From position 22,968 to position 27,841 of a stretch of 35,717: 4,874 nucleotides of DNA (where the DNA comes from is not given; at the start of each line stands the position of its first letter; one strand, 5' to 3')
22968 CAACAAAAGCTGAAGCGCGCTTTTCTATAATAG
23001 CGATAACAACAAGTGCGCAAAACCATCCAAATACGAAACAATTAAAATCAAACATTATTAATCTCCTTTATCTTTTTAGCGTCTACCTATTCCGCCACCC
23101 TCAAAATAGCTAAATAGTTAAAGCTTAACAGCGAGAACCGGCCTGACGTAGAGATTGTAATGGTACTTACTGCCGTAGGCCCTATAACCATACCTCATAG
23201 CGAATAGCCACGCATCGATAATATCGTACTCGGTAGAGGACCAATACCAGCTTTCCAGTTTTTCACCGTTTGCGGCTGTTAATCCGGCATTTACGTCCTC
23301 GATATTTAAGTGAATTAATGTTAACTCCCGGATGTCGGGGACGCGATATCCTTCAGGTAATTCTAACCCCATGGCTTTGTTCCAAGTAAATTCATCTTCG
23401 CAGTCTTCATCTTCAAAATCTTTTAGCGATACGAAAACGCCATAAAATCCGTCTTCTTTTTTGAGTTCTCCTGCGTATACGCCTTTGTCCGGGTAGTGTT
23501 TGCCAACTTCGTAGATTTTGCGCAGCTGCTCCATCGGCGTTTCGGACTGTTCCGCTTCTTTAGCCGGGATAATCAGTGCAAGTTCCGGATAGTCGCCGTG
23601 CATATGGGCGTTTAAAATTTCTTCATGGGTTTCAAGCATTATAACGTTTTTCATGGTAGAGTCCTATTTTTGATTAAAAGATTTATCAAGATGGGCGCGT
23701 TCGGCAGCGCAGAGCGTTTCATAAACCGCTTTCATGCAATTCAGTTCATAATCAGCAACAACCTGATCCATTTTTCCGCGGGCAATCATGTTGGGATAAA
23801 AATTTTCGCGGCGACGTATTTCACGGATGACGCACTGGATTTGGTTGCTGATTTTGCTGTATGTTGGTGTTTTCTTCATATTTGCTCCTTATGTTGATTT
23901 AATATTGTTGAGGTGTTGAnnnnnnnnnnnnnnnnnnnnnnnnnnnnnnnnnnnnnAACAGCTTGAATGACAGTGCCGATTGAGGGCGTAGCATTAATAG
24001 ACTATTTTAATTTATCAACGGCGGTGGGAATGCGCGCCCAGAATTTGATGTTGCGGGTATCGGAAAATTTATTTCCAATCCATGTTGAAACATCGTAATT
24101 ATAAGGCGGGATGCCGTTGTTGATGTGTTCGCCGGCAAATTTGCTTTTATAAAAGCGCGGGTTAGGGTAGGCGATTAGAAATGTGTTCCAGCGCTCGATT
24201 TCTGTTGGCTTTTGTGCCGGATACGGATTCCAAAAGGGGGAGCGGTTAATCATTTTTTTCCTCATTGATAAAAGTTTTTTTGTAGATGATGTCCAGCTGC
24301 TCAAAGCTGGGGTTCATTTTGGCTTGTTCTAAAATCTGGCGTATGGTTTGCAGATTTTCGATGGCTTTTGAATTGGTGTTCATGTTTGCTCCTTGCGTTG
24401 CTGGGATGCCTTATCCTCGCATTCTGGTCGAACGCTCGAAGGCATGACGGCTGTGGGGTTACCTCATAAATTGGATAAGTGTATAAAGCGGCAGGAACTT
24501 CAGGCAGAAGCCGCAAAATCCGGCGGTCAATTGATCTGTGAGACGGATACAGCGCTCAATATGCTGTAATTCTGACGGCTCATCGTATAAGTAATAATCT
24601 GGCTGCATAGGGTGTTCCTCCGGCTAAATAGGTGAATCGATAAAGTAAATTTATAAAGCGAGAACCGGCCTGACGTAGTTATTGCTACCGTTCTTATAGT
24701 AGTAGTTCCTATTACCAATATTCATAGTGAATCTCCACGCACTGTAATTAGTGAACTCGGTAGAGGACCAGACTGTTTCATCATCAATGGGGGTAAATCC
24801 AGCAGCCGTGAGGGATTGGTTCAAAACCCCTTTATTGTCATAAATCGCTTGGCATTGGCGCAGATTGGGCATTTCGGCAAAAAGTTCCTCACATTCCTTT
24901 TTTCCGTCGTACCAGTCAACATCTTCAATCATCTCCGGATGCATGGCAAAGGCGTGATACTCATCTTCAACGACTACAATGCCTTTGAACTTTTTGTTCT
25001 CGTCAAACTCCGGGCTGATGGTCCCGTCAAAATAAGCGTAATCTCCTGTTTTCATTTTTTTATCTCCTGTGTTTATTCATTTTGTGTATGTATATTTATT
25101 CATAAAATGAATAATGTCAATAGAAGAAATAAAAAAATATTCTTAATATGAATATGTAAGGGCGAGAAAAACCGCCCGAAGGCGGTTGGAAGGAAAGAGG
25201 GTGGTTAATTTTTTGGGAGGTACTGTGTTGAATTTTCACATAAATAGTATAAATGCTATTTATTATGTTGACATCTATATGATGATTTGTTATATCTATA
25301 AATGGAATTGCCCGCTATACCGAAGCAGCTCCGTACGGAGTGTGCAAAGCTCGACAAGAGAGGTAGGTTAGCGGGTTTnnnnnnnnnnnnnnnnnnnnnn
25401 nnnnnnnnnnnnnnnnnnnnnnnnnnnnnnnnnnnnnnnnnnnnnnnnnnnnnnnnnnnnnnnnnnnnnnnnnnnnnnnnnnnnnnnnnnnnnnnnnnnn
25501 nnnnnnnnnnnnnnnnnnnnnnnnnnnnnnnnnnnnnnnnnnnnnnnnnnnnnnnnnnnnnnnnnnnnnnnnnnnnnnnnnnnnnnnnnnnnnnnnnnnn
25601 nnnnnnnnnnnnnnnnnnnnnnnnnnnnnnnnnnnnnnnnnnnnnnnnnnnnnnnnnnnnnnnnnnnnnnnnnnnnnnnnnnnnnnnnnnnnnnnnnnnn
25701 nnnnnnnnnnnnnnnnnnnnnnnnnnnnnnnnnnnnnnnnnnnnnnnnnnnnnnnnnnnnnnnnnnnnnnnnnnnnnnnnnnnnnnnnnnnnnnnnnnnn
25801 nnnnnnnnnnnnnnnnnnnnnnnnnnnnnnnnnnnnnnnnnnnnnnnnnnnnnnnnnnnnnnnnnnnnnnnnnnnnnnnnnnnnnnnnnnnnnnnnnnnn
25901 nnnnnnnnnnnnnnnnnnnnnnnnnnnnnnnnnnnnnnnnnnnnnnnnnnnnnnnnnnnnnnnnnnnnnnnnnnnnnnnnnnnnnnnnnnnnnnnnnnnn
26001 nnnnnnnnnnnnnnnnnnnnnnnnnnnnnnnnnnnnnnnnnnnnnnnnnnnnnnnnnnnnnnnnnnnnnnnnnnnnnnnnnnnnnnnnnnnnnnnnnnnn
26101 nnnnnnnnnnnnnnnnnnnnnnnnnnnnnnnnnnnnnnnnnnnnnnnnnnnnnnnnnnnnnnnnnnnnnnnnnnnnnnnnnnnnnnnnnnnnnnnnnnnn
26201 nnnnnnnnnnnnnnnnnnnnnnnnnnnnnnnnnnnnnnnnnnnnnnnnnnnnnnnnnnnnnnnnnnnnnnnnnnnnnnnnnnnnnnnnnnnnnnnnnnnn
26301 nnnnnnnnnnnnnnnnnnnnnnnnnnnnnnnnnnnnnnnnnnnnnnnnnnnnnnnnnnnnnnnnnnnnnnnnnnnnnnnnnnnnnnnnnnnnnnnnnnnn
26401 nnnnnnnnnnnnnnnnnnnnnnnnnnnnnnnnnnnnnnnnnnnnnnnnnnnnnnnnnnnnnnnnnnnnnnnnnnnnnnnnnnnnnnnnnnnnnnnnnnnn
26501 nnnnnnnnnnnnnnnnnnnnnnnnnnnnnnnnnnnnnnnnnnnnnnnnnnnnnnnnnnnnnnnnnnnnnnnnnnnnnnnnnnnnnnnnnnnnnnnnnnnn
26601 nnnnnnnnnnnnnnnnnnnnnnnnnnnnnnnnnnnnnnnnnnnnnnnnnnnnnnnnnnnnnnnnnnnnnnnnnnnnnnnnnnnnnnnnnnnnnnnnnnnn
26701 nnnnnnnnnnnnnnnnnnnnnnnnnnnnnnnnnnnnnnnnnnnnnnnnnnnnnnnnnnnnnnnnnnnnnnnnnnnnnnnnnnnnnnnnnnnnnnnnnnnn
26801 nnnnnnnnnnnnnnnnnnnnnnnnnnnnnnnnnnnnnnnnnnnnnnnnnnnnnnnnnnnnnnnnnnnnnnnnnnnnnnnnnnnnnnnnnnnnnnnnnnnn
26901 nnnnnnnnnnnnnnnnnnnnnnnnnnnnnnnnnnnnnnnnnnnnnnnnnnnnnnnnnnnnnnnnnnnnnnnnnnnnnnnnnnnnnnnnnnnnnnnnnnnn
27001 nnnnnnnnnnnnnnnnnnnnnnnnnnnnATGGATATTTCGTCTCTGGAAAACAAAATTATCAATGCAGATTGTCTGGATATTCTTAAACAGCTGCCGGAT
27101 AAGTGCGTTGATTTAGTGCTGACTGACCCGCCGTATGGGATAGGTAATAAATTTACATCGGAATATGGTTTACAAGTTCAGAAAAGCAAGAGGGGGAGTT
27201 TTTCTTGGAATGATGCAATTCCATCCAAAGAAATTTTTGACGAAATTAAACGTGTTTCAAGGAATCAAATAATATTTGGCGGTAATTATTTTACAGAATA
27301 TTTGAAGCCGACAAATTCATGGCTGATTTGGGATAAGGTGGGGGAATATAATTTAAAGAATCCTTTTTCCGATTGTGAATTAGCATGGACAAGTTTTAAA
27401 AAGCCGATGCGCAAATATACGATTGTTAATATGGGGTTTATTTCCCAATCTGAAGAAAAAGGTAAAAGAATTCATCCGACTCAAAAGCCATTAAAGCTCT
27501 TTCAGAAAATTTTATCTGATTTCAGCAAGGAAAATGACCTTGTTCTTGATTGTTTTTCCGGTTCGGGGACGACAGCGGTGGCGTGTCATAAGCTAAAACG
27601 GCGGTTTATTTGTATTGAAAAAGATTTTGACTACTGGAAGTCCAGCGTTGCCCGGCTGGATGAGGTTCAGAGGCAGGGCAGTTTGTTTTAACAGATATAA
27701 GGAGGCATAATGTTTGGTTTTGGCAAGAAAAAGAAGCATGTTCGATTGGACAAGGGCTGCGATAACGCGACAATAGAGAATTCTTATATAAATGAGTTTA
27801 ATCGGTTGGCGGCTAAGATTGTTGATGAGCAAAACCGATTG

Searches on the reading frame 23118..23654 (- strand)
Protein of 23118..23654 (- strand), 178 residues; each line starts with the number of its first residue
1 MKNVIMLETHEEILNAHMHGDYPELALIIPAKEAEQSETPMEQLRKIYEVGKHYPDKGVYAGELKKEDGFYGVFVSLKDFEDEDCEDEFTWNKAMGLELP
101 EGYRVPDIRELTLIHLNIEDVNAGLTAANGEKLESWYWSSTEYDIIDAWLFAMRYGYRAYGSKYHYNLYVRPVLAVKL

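Call 72: search_protein_families(library=phrogs, proteins=[window:23118-23654:-], max_evalue=0.00001)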
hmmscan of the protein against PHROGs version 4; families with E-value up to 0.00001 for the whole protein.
window:23118-23654:- (178 aa): 1 family
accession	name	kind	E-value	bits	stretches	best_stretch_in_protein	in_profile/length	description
phrog_4245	-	unknown function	5.7e-07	29.8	1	98-176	505-579/583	-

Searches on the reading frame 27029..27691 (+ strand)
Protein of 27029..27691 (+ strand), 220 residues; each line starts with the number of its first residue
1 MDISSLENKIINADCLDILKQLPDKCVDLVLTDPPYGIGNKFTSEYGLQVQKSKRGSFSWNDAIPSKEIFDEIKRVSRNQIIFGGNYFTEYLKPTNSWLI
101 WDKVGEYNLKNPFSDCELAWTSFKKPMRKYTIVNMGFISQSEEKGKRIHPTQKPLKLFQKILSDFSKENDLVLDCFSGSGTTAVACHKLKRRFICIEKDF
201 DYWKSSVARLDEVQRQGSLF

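Call 72: search_protein_families(library=phrogs, proteins=[window:27029-27691:+], max_evalue=0.00001)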
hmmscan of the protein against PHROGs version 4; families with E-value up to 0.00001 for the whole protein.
window:27029-27691:+ (220 aa): 13 families
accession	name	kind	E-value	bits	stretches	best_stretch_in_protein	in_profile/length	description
phrog_67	-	other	1e-50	174.6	1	8-219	124-352/743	DNA methyltransferase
phrog_23224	-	other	4.6e-28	99.4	1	8-218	68-300/305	DNA methyltransferase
phrog_498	-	other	1.7e-24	87.3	1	20-215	216-425/633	DNA methyltransferase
phrog_3008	-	other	1.9e-23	84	1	142-218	143-219/244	DNA methyltransferase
phrog_18293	-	other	5.3e-23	82.2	1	141-215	38-112/119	methyltransferase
phrog_8769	-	other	1.6e-14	54.5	1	168-211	11-54/71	methyltransferase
phrog_6025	-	other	1e-11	45.8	1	8-41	12-45/192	DNA methyltransferase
phrog_6952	-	other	7.6e-11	43.2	1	149-213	114-178/181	DNA methyltransferase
phrog_12862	-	unknown function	3.7e-10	40.9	1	8-93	3-74/149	-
phrog_23148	-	unknown function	6.6e-10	40.3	1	142-210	77-146/165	-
phrog_23085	-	unknown function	2.2e-09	38.1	1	129-213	25-108/138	-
phrog_16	-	DNA, RNA and nucleotide metabolism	4.3e-08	32.8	1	103-216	838-915/986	DNA helicase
phrog_18146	-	other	6.3e-07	29.6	0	157-186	57-87/452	DNA methyltransferase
